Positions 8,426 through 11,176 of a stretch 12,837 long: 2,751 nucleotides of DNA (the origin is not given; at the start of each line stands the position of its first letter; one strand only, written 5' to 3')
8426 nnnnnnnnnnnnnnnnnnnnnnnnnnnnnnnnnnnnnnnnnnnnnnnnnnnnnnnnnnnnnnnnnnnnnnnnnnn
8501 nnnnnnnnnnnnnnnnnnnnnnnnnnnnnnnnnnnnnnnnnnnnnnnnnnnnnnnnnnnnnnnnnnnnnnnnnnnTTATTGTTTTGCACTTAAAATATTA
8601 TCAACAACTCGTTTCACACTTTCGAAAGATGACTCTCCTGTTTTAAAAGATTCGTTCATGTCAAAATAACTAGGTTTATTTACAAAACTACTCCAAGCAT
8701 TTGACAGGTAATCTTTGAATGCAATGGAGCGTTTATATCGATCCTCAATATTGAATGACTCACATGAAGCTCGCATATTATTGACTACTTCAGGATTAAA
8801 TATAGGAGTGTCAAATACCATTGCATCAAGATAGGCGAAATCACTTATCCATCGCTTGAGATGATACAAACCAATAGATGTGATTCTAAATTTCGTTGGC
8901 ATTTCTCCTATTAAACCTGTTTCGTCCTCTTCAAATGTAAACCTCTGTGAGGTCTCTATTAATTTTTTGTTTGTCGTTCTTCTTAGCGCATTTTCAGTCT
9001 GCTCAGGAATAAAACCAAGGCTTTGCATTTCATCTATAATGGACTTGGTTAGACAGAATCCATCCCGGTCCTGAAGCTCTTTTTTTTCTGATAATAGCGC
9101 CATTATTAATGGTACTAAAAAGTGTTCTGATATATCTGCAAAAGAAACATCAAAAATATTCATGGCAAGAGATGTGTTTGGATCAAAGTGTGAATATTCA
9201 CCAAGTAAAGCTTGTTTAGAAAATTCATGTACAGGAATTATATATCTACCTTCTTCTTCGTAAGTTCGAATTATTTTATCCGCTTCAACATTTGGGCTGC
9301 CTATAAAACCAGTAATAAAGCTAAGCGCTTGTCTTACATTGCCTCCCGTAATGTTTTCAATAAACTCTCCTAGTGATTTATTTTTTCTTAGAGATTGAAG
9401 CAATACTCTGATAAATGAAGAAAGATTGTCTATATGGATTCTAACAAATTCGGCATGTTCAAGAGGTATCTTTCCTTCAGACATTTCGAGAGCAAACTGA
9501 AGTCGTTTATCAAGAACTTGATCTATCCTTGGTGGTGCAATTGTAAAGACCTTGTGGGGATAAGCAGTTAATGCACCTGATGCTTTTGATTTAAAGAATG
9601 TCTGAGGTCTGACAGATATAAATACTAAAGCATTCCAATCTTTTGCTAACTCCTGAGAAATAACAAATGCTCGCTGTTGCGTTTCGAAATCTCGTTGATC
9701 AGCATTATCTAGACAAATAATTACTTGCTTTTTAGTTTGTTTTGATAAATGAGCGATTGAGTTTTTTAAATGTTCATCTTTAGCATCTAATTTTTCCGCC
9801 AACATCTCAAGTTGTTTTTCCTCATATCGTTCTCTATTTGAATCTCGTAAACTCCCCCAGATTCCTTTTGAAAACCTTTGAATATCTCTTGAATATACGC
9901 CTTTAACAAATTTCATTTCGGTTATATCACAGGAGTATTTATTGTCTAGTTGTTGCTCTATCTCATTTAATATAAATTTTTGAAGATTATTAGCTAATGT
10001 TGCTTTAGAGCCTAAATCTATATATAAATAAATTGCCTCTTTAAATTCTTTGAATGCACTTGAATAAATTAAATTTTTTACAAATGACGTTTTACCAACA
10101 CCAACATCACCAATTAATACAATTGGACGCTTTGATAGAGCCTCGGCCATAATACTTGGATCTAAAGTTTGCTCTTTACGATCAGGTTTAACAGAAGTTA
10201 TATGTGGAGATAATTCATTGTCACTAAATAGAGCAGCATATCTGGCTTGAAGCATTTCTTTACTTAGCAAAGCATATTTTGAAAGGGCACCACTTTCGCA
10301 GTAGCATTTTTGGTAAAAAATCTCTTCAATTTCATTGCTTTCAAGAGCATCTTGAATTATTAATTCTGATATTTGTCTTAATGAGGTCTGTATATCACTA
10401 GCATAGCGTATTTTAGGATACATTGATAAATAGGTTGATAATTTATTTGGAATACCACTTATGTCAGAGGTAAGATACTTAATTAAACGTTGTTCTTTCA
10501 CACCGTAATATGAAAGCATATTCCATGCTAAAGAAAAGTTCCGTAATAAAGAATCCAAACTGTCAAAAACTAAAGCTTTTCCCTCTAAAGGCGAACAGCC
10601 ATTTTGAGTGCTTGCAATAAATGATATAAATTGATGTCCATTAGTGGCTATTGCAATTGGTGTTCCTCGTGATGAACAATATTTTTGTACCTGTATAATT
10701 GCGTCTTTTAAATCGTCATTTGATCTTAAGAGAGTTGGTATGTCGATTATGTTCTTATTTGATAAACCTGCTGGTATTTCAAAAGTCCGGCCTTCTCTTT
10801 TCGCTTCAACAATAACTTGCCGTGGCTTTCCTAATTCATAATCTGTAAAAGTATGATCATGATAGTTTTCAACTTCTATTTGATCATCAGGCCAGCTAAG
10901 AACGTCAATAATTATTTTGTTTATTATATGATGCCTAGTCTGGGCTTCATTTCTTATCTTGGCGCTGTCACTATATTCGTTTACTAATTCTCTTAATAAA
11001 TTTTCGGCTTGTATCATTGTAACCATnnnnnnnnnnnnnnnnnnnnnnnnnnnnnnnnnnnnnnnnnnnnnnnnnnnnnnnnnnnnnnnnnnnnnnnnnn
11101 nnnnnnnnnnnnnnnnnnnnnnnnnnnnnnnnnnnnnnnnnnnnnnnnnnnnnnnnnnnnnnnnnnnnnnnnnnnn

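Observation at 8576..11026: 816-aa nuclease-NTPase fusion in the P4 psu/cos-int defence hotspot: candidate uncharacterised single-gene anti-phage system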

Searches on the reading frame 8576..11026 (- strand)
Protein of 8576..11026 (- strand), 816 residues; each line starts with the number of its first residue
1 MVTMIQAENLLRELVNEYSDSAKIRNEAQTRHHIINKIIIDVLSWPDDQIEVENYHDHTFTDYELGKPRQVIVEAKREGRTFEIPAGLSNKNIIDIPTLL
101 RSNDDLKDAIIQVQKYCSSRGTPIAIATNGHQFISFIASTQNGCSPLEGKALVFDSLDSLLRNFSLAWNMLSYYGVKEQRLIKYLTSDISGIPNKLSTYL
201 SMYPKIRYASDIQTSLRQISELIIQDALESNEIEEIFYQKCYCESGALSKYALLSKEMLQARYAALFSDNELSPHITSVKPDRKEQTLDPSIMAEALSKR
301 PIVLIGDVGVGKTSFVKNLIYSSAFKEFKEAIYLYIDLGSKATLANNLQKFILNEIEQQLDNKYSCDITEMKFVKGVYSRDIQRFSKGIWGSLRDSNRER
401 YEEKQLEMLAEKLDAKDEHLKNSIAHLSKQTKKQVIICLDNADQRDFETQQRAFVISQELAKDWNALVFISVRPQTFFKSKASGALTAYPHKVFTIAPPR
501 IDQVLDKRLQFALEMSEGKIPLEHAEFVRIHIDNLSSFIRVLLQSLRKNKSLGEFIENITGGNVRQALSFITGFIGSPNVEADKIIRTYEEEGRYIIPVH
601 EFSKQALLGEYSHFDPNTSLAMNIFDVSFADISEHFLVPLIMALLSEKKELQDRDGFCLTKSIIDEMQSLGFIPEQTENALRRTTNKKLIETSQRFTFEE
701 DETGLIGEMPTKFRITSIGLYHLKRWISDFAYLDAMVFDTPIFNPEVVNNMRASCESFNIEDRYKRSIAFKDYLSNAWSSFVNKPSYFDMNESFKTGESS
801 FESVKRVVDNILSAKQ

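Call 6: search_protein_families(library=pfam, proteins=[window:8576-11026:-], max_evalue=1)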
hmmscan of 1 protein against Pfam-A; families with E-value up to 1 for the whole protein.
window:8576-11026:- (816 aa): 15 families
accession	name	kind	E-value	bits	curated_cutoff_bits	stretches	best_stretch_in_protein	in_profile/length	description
PF13401.12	AAA_22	-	2e-06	28.5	27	1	299-444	5-95/130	AAA domain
PF12775.13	AAA_7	-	0.00017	21.7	25.8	1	298-365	32-95/181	P-loop containing dynein motor region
PF13191.12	AAA_16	-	0.00037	21.5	32.6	1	300-452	25-151/167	AAA ATPase domain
PF01637.24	ATPase_2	-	0.003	17.8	33.2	1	294-444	15-121/225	ATPase domain predominantly from Archaea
PF08477.19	Roc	-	0.0041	17.8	27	1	302-330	2-30/119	Ras of Complex, Roc, domain of DAPkinase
PF03193.22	RsgA_GTPase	-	0.0058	16.9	30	1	248-322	60-129/174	RsgA GTPase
PF05729.18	NACHT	-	0.009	16.3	26.7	1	300-329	1-30/167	NACHT domain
PF02367.23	TsaE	-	0.012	16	26.6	1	295-323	17-45/128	Threonylcarbamoyl adenosine biosynthesis protein TsaE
PF13479.12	AAA_24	-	0.015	15.6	27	1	300-350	3-44/195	AAA domain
PF20720.3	nSTAND3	-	0.033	14.3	27.2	1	299-334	17-51/155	Novel STAND NTPase 3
PF13173.12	AAA_14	-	0.038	14.4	27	1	299-358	2-60/129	AAA domain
PF25416.1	GRHL1_C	-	0.053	13.8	27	0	403-447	23-67/90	GRHL1-like, C-terminal domain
PF04665.18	Pox_A32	-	0.056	13.4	22.8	1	302-340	16-52/242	Poxvirus A32 protein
PF25199.1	nSTAND_NTPase5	-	0.14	12.4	34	0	414-444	77-107/145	Novel STAND NTPase 5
PF00071.28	Ras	-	0.14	12.1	21.6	1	302-329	2-29/162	Ras family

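Call 7: search_protein_families(library=padloc, proteins=[window:8576-11026:-], max_evalue=1)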
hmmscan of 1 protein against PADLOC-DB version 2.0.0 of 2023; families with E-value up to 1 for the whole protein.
window:8576-11026:- (816 aa): 1 family
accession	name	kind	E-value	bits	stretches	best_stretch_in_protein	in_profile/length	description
PDLC04140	mad8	-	0.00025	18.6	1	298-477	26-237/314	mads_8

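Call 8: search_protein_families(library=ncbifam, proteins=[window:8576-11026:-], max_evalue=1)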
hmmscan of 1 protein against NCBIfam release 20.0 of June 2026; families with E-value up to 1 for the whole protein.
window:8576-11026:- (816 aa): 5 families
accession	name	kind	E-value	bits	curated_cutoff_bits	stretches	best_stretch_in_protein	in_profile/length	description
TIGR00157.1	TIGR00157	equivalog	0.022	14.3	100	1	249-343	77-164/247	ribosome small subunit-dependent GTPase A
TIGR00150.1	T6A_YjeE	equivalog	0.04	13.8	60.1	1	298-319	21-42/135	tRNA (adenosine(37)-N6)-threonylcarbamoyltransferase complex ATPase subunit type 1 TsaE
TIGR03880.1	KaiC_arch_3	hypoth_equivalog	0.073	12.6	249.45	1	297-348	14-64/224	KaiC domain-containing protein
TIGR00231.1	small_GTP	domain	0.2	11.4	42.5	1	300-326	4-30/164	GTP-binding protein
NF041728.1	BPSL0761_fam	subfamily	0.23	11.5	35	0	4-29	11-36/55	BPSL0761 family protein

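Call 11: find_homologous_proteins(query=window:8576-11026:-)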
Query window:8576-11026:- (816 aa): 1126 proteins with E <= 0.001 among 8000 candidates; the best 120 are listed.
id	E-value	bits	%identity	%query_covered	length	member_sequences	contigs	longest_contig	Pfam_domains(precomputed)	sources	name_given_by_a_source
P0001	0.0e+0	1552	84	100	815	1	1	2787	PF13401.13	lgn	-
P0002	0.0e+0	1535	83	99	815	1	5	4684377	-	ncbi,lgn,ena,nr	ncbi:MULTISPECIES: hypothetical protein [Enterobacter cloacae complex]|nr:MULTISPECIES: hypothetical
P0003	0.0e+0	1534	84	99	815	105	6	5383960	-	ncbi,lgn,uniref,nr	ncbi:TPA: hypothetical protein NPN45_001154 [Klebsiella quasipneumoniae subsp. quasipneumoniae]|unir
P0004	0.0e+0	1520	82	99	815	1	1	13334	PF13401.13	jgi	-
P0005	0.0e+0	1520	82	99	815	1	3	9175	PF13401.13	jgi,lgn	jgi:GTPase SAR1 family protein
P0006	0.0e+0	1518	82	99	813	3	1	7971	-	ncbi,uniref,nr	ncbi:hypothetical protein F6X34_22200 [Dickeya dianthicola]|uniref:hypothetical protein n=1 Tax=Dick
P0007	0.0e+0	1518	82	99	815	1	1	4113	PF13401.13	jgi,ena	-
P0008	0.0e+0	1518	83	99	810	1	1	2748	-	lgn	-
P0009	0.0e+0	1518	82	99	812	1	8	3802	PF13401.13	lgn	-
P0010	0.0e+0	1517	82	99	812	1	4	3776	PF13401.13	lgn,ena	-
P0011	0.0e+0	1516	82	99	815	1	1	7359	PF13401.13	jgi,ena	-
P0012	0.0e+0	1515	83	99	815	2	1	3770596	-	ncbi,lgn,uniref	ncbi:hypothetical protein [Xenorhabdus sp. TH1]|uniref:hypothetical protein n=1 Tax=Xenorhabdus sp. 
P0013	0.0e+0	1514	82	99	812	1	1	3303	PF13401.13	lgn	-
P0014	0.0e+0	1506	81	99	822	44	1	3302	-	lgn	-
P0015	0.0e+0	1504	82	99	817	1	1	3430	-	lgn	-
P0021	0.0e+0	1491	80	99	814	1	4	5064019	PF13401.13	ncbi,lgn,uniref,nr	ncbi:conserved hypothetical protein [Pectobacterium atrosepticum SCRI1043]|uniref:AAA+ ATPase domain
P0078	1.1e-295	1001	54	99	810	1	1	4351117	-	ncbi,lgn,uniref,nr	ncbi:hypothetical protein [Congregibacter litoralis]|uniref:Uncharacterized protein n=1 Tax=Congregi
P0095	1.4e-291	987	55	99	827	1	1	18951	-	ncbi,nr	ncbi:MAG: hypothetical protein PHI97_18715 [Desulfobulbus sp.]|nr:hypothetical protein [Desulfobulbu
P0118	3.4e-278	943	53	99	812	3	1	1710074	PF13401.13,PF01637.25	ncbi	ncbi:hypothetical protein ACSTJ7_23220 [Vibrio parahaemolyticus]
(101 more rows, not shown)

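Call 12: search_solved_structures(query=window:8576-11026:-, max_evalue=1, show_alignments=2)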
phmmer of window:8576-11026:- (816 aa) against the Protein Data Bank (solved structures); distinct sequences matched with E-value up to 1: 2.
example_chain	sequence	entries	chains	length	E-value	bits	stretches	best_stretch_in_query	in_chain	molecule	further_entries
9fqr_D0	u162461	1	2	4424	0.041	15.4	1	296-362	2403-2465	Dynein axonemal heavy chain 2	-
8hkx_S17E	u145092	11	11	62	0.58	11.6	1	376-428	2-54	30S ribosomal protein S17e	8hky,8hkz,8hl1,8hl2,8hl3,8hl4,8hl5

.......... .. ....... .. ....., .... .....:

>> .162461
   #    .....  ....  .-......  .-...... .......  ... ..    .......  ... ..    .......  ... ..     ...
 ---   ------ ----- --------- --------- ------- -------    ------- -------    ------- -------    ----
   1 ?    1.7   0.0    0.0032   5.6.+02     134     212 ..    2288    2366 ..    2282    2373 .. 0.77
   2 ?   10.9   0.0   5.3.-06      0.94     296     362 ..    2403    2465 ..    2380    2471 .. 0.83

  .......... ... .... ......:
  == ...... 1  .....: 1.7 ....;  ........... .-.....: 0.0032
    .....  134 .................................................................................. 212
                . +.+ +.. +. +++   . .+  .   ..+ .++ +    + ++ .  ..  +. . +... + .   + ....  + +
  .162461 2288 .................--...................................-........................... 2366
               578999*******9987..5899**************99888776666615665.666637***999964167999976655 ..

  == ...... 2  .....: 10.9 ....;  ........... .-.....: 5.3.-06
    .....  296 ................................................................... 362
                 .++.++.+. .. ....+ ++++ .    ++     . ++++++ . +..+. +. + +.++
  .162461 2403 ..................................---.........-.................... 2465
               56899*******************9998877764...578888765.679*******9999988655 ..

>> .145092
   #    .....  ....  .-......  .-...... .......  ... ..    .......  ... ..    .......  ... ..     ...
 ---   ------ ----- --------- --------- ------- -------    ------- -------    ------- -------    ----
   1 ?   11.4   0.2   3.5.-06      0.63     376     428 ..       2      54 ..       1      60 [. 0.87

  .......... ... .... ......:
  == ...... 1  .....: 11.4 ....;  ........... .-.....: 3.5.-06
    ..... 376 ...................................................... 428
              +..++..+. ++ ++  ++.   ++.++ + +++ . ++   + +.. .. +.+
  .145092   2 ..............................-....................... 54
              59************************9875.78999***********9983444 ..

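Call 21: find_encoding_contigs(protein=P0021, flank=10000, max_places=3)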
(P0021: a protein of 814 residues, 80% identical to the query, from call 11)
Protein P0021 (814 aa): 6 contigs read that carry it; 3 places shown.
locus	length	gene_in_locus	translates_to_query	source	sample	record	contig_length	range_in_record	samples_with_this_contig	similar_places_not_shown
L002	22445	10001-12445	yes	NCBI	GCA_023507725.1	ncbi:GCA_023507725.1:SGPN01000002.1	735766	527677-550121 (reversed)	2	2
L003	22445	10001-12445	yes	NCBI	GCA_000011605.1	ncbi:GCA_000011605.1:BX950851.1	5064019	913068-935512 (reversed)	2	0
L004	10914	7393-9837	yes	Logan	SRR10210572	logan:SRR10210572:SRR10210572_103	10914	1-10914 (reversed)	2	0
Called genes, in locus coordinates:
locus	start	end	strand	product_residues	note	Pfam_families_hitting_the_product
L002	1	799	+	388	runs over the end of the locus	PF06779:MFS_4, PF07690:MFS_1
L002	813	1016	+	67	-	PF01361:Tautomerase, PF14552:Tautomerase_2 (weak)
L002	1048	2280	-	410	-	PF01566:Nramp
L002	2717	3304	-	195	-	PF01025:GrpE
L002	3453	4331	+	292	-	PF01513:NAD_kinase, PF20143:NAD_kinase_C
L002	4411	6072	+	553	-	PF02463:SMC_N, PF13476:AAA_23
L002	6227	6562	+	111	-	PF04355:BamE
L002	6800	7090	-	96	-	PF03658:Ub-RnfH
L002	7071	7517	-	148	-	PF10604:Polyketide_cyc2, PF03364:Polyketide_cyc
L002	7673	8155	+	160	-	PF01668:SmpB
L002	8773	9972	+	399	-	PF13356:Arm-DNA-bind_3, PF22022:Phage_int_M, PF00589:Phage_integrase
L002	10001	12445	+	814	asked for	PF13401:AAA_22 (faint)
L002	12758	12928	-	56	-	PF04606:Ogr_Delta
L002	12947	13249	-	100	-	-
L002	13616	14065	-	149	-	-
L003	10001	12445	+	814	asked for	PF13401:AAA_22 (faint)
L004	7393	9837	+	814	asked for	PF13401:AAA_22 (faint)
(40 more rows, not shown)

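Call 22: find_encoding_contigs(protein=P0078, flank=10000, max_places=3)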
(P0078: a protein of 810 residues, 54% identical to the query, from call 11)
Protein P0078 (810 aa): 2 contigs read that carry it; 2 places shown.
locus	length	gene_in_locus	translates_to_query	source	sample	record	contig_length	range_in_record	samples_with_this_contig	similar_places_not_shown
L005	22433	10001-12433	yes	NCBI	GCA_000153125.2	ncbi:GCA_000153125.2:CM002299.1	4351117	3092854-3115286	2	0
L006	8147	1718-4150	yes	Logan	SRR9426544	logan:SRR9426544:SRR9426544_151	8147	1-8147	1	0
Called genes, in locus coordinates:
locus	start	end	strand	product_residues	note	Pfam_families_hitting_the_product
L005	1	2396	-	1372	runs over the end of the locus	PF20473:MmeI_Mtase (weak), PF07669:Eco57I, PF20473:MmeI_Mtase (weak), PF20466:MmeI_TRD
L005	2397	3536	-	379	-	-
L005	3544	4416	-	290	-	PF13276:HTH_21, PF00665:rve, PF13683:rve_3, PF13333:rve_2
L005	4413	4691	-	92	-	PF01527:HTH_Tnp_1, PF13542:HTH_Tnp_ISL3 (weak), PF13384:HTH_23 (weak)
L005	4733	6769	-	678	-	PF00176:SNF2-rel_dom, PF04851:ResIII, PF00270:DEAD (weak), PF00271:Helicase_C, PF13307:Helicase_C_2 (weak)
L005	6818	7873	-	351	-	PF00145:DNA_methylase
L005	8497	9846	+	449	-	PF13356:Arm-DNA-bind_3, PF22022:Phage_int_M, PF00589:Phage_integrase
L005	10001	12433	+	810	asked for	-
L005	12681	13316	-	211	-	-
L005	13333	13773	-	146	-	-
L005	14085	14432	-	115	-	PF12161:HsdM_N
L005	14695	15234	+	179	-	-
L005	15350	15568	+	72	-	PF05930:Phage_AlpA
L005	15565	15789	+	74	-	-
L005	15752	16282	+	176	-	-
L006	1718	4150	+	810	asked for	-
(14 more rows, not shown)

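Call 24: find_encoding_contigs(protein=P0118, flank=8000, max_places=2)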
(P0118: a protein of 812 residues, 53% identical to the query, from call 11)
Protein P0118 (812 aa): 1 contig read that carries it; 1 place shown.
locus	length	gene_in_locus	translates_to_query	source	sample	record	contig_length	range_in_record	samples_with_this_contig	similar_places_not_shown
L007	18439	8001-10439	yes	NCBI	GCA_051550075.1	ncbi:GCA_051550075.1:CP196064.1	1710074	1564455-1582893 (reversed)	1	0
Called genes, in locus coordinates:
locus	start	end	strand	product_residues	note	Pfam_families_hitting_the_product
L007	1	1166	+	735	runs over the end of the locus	PF08378:NERD (weak), PF02810:SEC-C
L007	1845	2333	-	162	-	-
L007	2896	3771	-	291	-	PF18159:S_4TM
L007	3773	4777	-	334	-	PF18144:SMODS (faint)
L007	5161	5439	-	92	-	-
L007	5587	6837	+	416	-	-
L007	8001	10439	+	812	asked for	PF01637:ATPase_2 (weak), PF13401:AAA_22 (faint)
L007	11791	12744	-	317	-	PF00126:HTH_1, PF03466:LysR_substrate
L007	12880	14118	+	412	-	PF04055:Radical_SAM, PF13186:SPASM (weak)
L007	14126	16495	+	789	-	PF00884:Sulfatase, PF16347:SGSH_C (weak)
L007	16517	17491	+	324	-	PF00126:HTH_1, PF03466:LysR_substrate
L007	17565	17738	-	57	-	-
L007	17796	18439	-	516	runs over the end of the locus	PF00989:PAS (weak), PF13426:PAS_9, PF08447:PAS_3, PF00015:MCPsignal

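Call 25: find_encoding_contigs(protein=P0095, flank=8000, max_places=2)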
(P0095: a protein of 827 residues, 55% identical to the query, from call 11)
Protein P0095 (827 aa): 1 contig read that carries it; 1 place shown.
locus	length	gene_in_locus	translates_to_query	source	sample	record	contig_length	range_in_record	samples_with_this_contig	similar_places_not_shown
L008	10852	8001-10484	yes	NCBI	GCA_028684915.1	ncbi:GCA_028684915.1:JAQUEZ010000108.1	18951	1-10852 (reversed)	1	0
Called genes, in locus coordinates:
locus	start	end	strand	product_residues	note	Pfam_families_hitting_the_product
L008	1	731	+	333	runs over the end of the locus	-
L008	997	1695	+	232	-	PF01427:Peptidase_M15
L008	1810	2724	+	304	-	PF03547:Mem_trans (weak), PF13593:SBF_like, PF01758:SBF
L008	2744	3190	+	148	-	PF19641:DUF6144 (faint)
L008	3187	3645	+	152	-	PF06689:zf-C4_ClpX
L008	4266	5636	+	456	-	PF00078:RVT_1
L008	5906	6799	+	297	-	-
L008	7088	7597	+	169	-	-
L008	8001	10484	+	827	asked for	-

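Call 27: search_protein_families(library=phrogs, proteins=[window:8576-11026:-], max_evalue=0.01)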
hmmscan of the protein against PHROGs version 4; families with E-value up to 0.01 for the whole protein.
window:8576-11026:- (816 aa): 1 family
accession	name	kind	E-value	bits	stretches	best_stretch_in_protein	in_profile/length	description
phrog_14719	-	unknown function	1e-90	306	1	8-783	8-790/833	-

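Call 28: predict_structure(alignment_id=A1)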
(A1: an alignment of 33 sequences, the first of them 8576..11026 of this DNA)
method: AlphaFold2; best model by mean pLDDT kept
length: 816 residues; sequences in the alignment: 33
mean_pLDDT: 78.2   pTM: 0.61
mean pLDDT of the five models: 78.2, 78.1, 76.5, 74.7, 70.9
residues with pLDDT >= 90: 177; 70-90: 443; 50-70: 124; < 50: 72
segments of 3 or more residues with pLDDT < 50: 246-297, 524-529, 700-706
pLDDT, mean of each block of 10 residues (from residue 1): 80 82 60 84 88 57 81 71 62 84 84 85 86 84 63 88 87 83 69 80 78 86 70 77 51 35 40 35 38 47 66 66 59 82 83 92 88 90 87 86 91 90 89 82 76 86 82 70 57 60 86 84 49 85 90 85 82 89 91 88 88 85 89 93 85 83 90 87 89 62 56 89 89 92 88 87 94 93 88 90 91 80
secondary structure, 60 per line:
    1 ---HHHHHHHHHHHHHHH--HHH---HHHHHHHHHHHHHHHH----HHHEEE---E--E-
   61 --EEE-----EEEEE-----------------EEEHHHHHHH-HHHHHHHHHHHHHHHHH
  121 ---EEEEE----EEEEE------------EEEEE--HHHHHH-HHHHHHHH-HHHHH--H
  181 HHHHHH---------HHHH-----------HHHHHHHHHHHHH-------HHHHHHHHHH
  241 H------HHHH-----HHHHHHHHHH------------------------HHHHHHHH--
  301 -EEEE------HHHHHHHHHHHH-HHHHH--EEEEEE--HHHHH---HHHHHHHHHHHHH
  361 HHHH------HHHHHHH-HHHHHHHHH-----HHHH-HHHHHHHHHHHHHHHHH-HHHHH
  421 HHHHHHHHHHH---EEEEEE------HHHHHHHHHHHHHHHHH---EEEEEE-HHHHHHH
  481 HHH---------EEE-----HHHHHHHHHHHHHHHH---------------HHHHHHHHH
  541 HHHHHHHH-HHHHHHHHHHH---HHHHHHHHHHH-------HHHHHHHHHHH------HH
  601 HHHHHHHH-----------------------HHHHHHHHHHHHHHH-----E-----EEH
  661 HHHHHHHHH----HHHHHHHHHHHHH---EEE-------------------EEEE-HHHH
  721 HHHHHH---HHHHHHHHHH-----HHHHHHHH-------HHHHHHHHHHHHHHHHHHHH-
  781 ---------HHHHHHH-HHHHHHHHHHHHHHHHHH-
elements in order (helices of 4 or more, strands of 3 or more residues): H4-18 H27-42 E50-52 E63-65 E71-75 E93-95 H96-102 H104-120 E124-128 E133-137 E150-154 H157-162 H164-171 H173-177 H180-186 H196-199 H211-223 H231-241 H248-251 H257-266 H291-298 E302-305 H312-323 H325-329 E332-337 H340-344 H348-364 H371-377 H379-387 H393-396 H398-414 H416-431 E435-440 H447-463 E467-472 H474-483 E493-495 H501-516 H532-548 H550-560 H564-574 H582-592 H599-608 H632-646 H660-669 H674-686 E690-692 E712-715 H717-726 H730-739 H745-752 H760-779 H790-796 H798-815
